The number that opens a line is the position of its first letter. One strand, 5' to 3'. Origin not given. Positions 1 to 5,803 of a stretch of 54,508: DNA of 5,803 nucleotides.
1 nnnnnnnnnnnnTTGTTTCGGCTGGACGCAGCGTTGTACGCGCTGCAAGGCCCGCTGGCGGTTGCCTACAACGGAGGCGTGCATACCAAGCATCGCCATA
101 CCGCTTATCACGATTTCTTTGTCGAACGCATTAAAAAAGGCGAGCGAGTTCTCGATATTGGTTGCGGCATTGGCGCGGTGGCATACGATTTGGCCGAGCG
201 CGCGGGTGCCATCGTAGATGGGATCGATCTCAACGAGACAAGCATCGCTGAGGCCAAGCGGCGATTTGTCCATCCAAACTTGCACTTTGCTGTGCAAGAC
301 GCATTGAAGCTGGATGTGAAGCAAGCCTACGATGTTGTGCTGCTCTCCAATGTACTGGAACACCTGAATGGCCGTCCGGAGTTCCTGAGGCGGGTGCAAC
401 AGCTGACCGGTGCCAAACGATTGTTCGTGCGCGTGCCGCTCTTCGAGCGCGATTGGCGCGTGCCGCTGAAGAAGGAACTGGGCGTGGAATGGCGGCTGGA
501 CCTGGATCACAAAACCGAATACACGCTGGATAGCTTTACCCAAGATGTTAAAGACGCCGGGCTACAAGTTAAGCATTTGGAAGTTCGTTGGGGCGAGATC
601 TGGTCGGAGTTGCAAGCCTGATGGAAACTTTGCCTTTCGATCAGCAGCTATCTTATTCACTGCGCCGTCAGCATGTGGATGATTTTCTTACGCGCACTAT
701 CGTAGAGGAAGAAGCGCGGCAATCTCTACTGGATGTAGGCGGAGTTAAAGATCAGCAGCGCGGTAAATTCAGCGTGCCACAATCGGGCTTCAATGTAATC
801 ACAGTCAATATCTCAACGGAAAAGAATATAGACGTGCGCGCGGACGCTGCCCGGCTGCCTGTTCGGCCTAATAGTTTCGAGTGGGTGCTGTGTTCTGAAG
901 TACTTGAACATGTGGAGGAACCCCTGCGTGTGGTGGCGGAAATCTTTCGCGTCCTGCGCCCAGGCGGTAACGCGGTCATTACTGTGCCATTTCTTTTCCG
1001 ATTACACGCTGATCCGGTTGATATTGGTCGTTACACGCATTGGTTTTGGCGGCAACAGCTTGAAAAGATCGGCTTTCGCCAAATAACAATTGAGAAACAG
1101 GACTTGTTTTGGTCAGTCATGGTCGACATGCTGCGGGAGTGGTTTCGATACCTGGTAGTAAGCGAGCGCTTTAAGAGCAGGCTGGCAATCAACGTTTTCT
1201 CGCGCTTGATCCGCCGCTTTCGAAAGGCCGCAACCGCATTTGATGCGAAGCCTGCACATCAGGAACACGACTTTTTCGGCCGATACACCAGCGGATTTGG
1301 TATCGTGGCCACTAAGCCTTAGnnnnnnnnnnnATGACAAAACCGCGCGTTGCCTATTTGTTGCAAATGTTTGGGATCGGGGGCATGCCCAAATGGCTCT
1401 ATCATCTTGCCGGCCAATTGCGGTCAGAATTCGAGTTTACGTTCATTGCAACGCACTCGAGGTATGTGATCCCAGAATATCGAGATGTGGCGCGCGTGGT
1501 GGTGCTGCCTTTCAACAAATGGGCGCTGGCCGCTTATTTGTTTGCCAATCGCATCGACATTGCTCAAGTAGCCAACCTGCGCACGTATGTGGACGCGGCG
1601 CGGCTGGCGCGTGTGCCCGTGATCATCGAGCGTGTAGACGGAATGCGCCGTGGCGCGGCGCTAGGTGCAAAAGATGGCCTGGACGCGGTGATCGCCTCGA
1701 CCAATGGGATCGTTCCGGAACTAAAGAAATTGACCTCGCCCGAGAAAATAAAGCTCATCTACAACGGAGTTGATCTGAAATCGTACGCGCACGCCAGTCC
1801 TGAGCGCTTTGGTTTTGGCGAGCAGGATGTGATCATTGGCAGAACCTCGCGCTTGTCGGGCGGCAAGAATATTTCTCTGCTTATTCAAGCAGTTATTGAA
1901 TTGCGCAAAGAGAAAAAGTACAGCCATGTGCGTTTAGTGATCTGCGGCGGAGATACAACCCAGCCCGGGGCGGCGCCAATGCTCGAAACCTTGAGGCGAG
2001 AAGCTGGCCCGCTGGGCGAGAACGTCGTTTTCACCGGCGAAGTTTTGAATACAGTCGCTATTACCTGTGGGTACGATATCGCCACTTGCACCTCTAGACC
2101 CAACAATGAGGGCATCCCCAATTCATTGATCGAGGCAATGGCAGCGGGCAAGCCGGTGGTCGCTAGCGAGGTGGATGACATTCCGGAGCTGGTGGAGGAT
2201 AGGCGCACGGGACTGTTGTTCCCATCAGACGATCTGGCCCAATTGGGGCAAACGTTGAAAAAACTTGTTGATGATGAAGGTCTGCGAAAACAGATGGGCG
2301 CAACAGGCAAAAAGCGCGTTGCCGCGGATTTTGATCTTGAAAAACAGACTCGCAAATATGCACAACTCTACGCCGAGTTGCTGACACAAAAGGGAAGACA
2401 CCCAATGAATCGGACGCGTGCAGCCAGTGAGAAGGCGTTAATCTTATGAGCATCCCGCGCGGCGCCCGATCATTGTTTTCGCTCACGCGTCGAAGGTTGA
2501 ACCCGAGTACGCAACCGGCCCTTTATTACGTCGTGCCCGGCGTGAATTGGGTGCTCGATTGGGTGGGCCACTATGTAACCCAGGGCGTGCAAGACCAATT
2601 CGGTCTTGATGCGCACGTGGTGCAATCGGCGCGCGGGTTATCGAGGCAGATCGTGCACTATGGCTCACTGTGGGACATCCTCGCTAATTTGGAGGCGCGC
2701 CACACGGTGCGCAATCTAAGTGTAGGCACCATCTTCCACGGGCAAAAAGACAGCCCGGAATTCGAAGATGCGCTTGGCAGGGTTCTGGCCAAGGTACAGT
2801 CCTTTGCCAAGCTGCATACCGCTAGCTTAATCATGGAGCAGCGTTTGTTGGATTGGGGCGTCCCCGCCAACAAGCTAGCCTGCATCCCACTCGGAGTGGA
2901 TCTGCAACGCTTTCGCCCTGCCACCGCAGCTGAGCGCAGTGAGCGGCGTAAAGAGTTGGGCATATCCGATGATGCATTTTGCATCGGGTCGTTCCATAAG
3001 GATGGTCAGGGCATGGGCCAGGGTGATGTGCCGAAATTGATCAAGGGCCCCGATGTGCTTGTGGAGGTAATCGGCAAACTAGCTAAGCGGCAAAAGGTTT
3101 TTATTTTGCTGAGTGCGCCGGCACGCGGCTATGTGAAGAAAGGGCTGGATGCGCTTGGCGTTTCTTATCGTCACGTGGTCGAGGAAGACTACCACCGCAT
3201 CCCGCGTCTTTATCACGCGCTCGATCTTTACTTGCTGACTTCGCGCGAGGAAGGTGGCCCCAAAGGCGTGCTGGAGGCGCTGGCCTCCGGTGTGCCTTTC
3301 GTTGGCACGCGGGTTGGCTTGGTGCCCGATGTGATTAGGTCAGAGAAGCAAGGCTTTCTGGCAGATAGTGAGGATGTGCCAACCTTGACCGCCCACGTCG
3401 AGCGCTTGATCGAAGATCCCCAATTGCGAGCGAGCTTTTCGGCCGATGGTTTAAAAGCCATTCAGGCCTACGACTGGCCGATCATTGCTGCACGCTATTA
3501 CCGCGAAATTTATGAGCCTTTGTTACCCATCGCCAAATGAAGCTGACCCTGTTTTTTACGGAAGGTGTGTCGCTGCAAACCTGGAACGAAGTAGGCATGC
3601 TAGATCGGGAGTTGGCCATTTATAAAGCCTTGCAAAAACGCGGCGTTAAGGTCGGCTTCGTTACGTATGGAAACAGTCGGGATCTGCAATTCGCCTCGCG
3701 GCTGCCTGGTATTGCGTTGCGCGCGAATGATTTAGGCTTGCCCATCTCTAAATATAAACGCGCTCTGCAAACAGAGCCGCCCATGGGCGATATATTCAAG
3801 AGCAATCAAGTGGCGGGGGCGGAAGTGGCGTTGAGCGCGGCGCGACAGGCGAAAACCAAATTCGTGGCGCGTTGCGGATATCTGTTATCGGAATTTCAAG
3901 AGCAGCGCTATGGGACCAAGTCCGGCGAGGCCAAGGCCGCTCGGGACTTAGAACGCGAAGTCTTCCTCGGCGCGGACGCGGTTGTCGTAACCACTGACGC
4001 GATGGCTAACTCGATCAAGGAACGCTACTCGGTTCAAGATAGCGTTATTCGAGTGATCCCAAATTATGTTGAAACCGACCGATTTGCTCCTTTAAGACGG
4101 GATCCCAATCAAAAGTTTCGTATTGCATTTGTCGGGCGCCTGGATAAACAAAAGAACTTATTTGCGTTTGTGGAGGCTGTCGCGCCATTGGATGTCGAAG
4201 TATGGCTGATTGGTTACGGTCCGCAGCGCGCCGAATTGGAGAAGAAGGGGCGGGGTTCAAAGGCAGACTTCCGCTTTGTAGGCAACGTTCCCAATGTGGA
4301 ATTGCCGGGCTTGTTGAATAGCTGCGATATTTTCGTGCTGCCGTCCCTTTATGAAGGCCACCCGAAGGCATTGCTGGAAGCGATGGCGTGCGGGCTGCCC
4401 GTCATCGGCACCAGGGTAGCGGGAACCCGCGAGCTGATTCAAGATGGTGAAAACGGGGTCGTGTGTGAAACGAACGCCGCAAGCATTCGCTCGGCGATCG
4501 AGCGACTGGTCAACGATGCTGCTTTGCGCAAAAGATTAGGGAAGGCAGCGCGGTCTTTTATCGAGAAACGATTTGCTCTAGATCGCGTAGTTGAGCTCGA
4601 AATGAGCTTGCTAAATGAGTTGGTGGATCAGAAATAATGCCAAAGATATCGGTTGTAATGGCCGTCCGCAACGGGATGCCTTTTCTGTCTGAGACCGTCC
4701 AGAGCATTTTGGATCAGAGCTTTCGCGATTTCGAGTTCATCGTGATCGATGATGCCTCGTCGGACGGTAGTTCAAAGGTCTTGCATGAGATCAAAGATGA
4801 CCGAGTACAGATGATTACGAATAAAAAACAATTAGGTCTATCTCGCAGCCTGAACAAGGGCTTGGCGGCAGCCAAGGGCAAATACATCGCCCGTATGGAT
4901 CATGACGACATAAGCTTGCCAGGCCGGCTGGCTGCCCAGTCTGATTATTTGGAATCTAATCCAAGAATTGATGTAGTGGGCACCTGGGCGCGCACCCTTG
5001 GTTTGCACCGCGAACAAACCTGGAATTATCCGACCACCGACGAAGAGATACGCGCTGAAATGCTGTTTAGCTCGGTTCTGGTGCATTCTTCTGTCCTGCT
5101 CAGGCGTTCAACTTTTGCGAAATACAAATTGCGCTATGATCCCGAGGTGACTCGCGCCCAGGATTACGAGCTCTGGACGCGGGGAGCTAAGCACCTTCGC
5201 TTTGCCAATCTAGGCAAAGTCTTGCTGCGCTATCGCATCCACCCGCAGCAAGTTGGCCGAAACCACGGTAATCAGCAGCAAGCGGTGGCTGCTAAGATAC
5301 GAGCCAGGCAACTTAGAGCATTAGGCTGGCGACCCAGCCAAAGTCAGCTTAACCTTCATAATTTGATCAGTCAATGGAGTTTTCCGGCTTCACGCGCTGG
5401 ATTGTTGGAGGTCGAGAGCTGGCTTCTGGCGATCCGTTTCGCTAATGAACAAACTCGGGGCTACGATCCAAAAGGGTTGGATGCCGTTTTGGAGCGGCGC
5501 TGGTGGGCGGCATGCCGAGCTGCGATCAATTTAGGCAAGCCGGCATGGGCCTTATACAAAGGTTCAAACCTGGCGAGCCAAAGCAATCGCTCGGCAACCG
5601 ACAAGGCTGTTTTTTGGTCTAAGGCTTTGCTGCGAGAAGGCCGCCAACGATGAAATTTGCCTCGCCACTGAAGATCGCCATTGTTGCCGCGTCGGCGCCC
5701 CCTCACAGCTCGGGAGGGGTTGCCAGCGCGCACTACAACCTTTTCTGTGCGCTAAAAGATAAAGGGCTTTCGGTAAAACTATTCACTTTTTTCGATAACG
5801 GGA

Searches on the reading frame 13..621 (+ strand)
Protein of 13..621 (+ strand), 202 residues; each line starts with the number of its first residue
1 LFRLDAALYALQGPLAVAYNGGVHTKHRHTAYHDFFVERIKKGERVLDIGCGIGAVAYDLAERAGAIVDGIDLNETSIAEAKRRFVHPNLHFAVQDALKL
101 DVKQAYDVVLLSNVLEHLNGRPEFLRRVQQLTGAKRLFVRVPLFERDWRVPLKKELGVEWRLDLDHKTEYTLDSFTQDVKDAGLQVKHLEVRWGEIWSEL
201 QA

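Call 82: search_protein_families(library=pfam, proteins=[window:13-621:+], max_evalue=0.1)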
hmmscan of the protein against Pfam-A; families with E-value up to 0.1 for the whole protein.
window:13-621:+ (202 aa): 18 families
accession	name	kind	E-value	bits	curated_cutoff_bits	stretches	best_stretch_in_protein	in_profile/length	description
PF13649.12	Methyltransf_25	-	4.8e-16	59.7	27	1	46-131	1-92/97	Methyltransferase domain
PF13489.12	Methyltransf_23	-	6e-16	59.1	27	1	32-188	12-163/164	Methyltransferase domain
PF13847.12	Methyltransf_31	-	1.4e-14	54.5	27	1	40-132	1-101/145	Methyltransferase domain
PF08242.18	Methyltransf_12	-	4.9e-14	53.3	30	1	47-131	1-91/98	Methyltransferase domain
PF08241.18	Methyltransf_11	-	8.8e-14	52.4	21.2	1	47-131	1-86/95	Methyltransferase domain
PF07021.18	MetW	-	1.1e-08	35.5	21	1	35-151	6-118/193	Methionine biosynthesis protein MetW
PF05175.20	MTS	-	1e-07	32.2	23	1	21-110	8-103/170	Methyltransferase small domain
PF02353.26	CMAS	-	2e-06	27.7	27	1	39-119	59-141/273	Mycolic acid cyclopropane synthetase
PF05401.17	NodS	-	9.1e-06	26.1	24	1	43-123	44-124/201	Nodulation protein S (NodS)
PF03848.20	TehB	-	9.4e-06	25.6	20.4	1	24-120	10-110/193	Tellurite resistance protein TehB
PF01209.24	Ubie_methyltran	-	3.5e-05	23.7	20.1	1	29-127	32-138/233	ubiE/COQ5 methyltransferase family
PF01135.25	PCMT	-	0.00021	21.5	20.3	1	13-86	46-119/210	Protein-L-isoaspartate(D-aspartate) O-methyltransferase (PCMT)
PF06325.19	PrmA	-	0.00028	20.9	22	1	39-115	158-235/296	Ribosomal protein L11 methyltransferase (PrmA)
PF01728.25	FtsJ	-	0.0028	18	24.1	1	40-106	19-84/181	FtsJ-like methyltransferase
PF08003.17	Methyltransf_9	-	0.0033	16.9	23.8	1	42-128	115-205/315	Protein of unknown function (DUF1698)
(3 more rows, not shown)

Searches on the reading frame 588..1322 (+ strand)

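Call 82: search_protein_families(library=pfam, proteins=[window:588-1322:+], max_evalue=0.1)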
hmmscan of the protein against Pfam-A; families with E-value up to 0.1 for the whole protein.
window:588-1322:+ (244 aa): 7 families
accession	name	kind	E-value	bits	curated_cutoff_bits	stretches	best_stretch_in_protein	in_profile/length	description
PF08241.18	Methyltransf_11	-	2.5e-13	50.9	21.2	1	83-131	47-95/95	Methyltransferase domain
PF13489.12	Methyltransf_23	-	7.9e-10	39.1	27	1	27-145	6-124/164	Methyltransferase domain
PF13649.12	Methyltransf_25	-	1.1e-07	32.8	27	1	83-127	51-97/97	Methyltransferase domain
PF08242.18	Methyltransf_12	-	1.1e-05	26.6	30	1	88-128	60-97/98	Methyltransferase domain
PF13847.12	Methyltransf_31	-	6.1e-05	23.2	27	1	85-132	61-110/145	Methyltransferase domain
PF01209.24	Ubie_methyltran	-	0.001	18.9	20.1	1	80-131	99-151/233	ubiE/COQ5 methyltransferase family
PF05148.21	Methyltransf_8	-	0.047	14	27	1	33-132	62-157/219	Hypothetical methyltransferase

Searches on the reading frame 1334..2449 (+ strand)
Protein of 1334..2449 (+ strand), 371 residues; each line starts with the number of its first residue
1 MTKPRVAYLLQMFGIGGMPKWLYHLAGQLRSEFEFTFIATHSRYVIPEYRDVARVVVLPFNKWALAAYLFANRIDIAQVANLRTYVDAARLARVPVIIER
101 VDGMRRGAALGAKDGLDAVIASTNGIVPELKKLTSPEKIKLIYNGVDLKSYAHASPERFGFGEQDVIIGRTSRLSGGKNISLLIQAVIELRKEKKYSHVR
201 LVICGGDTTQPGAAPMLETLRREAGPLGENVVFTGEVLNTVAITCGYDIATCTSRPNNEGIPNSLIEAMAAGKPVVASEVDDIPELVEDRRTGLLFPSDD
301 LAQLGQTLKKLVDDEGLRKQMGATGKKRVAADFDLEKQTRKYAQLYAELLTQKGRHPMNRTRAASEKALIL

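Call 8: search_protein_families(library=pfam, proteins=[window:1334-2449:+], max_evalue=0.0001)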
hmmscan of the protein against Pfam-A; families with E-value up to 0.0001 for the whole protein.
window:1334-2449:+ (371 aa): 4 families
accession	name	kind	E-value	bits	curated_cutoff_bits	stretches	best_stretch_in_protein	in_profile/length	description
PF13692.12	Glyco_trans_1_4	-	3.8e-28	99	27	1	168-314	4-142/142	Glycosyl transferases group 1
PF00534.26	Glycos_transf_1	-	1.9e-25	89.8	26.4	1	158-328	8-172/172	Glycosyl transferases group 1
PF13524.12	Glyco_trans_1_2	-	3.5e-09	37.2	25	1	240-341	40-141/144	Glycosyl transferase-like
PF13439.12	Glyco_transf_4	-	1.1e-06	29.2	28.5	1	15-149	1-169/170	Glycosyltransferase Family 4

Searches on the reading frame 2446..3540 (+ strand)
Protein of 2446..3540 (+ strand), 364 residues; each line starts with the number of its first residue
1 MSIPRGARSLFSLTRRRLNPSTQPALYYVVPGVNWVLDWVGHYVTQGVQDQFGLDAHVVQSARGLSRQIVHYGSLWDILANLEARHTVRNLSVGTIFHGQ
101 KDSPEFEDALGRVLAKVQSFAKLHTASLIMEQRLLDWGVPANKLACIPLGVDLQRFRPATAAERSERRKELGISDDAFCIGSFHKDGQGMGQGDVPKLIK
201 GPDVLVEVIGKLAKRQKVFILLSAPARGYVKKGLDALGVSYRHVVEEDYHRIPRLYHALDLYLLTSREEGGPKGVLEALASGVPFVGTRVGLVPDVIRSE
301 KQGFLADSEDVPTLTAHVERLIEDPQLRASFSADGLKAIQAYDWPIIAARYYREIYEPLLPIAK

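Call 8: search_protein_families(library=pfam, proteins=[window:2446-3540:+], max_evalue=0.0001)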
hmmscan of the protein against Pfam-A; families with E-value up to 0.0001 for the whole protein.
window:2446-3540:+ (364 aa): 2 families
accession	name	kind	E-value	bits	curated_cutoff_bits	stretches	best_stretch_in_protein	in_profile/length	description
PF00534.26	Glycos_transf_1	-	1.2e-18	67.7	26.4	1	200-334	28-168/172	Glycosyl transferases group 1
PF13692.12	Glyco_trans_1_4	-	1.1e-17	65.1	27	1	199-324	14-142/142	Glycosyl transferases group 1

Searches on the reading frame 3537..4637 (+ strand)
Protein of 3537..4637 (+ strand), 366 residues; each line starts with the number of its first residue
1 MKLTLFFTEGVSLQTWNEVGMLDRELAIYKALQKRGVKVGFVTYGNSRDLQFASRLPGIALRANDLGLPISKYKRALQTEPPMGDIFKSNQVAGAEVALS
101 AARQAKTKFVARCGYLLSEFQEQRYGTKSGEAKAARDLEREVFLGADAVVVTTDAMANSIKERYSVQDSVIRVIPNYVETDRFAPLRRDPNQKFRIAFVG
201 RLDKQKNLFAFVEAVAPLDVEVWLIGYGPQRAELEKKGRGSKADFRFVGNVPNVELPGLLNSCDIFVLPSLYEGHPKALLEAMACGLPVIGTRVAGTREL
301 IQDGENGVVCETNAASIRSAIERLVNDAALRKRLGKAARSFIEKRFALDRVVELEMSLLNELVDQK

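Call 8: search_protein_families(library=pfam, proteins=[window:3537-4637:+], max_evalue=0.0001)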
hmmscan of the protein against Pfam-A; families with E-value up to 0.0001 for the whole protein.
window:3537-4637:+ (366 aa): 6 families
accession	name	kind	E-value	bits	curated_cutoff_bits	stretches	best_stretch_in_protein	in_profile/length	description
PF00534.26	Glycos_transf_1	-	1.8e-35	122.4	26.4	1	190-340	12-171/172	Glycosyl transferases group 1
PF13692.12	Glyco_trans_1_4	-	2.9e-33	115.6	27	1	194-327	2-142/142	Glycosyl transferases group 1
PF13439.12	Glyco_transf_4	-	1.3e-11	45.3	28.5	1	28-182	11-170/170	Glycosyltransferase Family 4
PF20706.3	GT4-conflict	-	5.8e-11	42.4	26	1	119-308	122-324/385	Family 4 Glycosyltransferase in conflict systems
PF13524.12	Glyco_trans_1_2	-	2.8e-10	40.7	25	1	237-352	27-139/144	Glycosyl transferase-like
PF13579.12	Glyco_trans_4_4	-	9.6e-08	33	29.7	1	27-176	9-157/158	Glycosyl transferase 4-like domain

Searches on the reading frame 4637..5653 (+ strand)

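Call 8: search_protein_families(library=pfam, proteins=[window:4637-5653:+], max_evalue=0.0001)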
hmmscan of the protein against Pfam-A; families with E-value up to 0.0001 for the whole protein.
window:4637-5653:+ (338 aa): 3 families
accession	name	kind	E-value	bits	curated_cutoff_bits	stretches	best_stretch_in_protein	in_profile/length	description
PF00535.33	Glycos_transf_2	-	7.5e-29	101.3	23.3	1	5-161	1-165/168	Glycosyl transferase family 2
PF13641.12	Glyco_tranf_2_3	-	1.5e-12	48.5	27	1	2-136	1-139/230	Glycosyltransferase like family 2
PF10111.15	Glyco_tranf_2_2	-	3.8e-11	43.4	27.3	1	5-204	1-220/276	Glycosyltransferase like family 2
